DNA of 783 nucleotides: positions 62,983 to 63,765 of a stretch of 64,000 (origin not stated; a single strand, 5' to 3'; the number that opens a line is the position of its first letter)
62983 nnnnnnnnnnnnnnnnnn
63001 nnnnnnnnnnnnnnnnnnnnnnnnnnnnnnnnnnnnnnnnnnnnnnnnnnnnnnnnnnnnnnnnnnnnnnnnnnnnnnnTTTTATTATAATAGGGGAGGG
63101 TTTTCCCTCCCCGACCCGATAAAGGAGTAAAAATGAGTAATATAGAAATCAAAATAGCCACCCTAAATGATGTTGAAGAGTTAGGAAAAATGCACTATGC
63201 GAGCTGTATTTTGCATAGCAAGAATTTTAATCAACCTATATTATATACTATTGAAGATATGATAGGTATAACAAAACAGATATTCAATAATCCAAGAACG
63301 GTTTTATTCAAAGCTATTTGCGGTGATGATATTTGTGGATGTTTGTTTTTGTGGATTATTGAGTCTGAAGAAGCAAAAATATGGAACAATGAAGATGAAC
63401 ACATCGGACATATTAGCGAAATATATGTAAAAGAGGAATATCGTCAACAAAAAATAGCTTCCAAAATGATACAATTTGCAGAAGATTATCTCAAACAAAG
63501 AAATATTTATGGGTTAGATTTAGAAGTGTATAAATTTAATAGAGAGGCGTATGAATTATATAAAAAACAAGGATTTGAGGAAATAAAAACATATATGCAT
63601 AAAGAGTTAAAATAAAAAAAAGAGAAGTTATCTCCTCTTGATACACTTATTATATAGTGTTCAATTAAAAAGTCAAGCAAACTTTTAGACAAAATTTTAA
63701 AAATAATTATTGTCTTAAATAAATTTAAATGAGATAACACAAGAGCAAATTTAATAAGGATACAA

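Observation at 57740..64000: Tandemly duplicated cassette: terminator, promoter, conserved leader, His-less subtilase-fold gene, GC hairpin, (GNAT), ABC exporter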

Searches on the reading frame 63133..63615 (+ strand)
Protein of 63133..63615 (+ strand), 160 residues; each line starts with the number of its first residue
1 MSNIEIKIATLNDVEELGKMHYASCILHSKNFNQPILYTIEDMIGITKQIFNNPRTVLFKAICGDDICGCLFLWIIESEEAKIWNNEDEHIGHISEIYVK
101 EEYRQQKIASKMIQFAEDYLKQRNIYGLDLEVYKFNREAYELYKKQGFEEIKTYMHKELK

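Call 4: search_protein_families(library=pfam, proteins=[window:63133-63615:+], max_evalue=0.1)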
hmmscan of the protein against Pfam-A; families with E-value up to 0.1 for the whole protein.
window:63133-63615:+ (160 aa): 8 families
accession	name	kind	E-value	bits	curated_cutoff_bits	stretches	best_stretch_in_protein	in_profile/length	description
PF00583.31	Acetyltransf_1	-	6.8e-16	59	20.7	1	50-148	28-116/116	Acetyltransferase (GNAT) family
PF13508.13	Acetyltransf_7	-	2.1e-12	47.7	27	1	61-150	8-84/84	Acetyltransferase (GNAT) domain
PF13673.13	Acetyltransf_10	-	2.2e-09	37.8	23.6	1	52-152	27-111/128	Acetyltransferase (GNAT) domain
PF13420.13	Acetyltransf_4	-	2.4e-05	24.8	24.3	1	6-149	1-135/155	Acetyltransferase (GNAT) domain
PF13880.12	Acetyltransf_13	-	0.00063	20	22.8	1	94-130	7-39/69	ESCO1/2 acetyl-transferase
PF08445.16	FR47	-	0.0051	17.2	22.1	1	89-154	19-83/86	FR47-like protein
PF14542.12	Acetyltransf_CG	-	0.01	16.4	30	1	87-124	20-57/80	GCN5-related N-acetyl-transferase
PF13527.13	Acetyltransf_9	-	0.047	14.1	25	1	87-125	68-106/127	Acetyltransferase (GNAT) domain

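Call 23: search_protein_families(library=ncbifam, proteins=[window:63133-63615:+], max_evalue=0.01)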
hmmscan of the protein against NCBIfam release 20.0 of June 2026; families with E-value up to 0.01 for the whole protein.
window:63133-63615:+ (160 aa): 16 families
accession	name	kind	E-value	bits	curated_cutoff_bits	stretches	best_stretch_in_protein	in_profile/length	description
TIGR01575.1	rimI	equivalog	5.1e-12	46.1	86.4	1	87-153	51-117/132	ribosomal protein S18-alanine N-acetyltransferase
NF002959.0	PRK03624.1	equivalog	5.2e-08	32.7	124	1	88-153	69-134/147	GNAT family acetyltransferase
NF040503.1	resist_ArsN1a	equivalog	4.8e-07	29.6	170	1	92-157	78-142/159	arsinothricin resistance N-acetyltransferase ArsN1 family A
NF043067.1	AAC_6p_group_E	equivalog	1e-06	28.7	140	1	85-152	64-131/140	aminoglycoside 6'-N-acetyltransferase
NF007853.0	PRK10562.1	equivalog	1.2e-06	28.8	125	1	94-158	71-130/146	N-acetyltransferase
NF053587.1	SpmdActasePaiA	equivalog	2.5e-06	27.3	250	1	4-150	3-149/172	spermidine/spermine N(1)-acetyltransferase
NF007025.1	PRK09491.1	equivalog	3.4e-06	27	173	1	96-152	67-123/145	ribosomal protein S18-alanine N-acetyltransferase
NF000360.1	sat4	exception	2.8e-05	24.3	380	1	90-149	95-154/180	streptothricin N-acetyltransferase Sat4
NF000358.1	sat2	exception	4e-05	23.5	360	1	85-149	77-141/174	streptothricin N-acetyltransferase Sat2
TIGR03103.1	trio_acet_GNAT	equivalog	9.5e-05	21.1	569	1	90-157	154-221/547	N-acetylglutaminylglutamine synthetase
TIGR03585.1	PseH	equivalog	0.00015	21.9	93.1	1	97-153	82-138/156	UDP-4-amino-4,6-dideoxy-N-acetyl-beta-L-altrosamine N-acetyltransferase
NF000224.3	AAC_6p_Acine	exception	0.00077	19.5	225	1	90-152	74-136/146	AAC(6')-Ighjkrstuvwx family aminoglycoside N-acetyltransferase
NF011709.0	PRK15130.1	equivalog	0.0011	18.8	218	1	75-151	61-143/186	spermidine N1-acetyltransferase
NF007530.0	PRK10146.1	equivalog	0.0014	18.9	142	1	89-153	74-138/144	aminoalkylphosphonate N-acetyltransferase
NF000115.2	AAC_6p_Iad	exception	0.0056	16.8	275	0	89-152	72-135/144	aminoglycoside N-acetyltransferase AAC(6')-Iad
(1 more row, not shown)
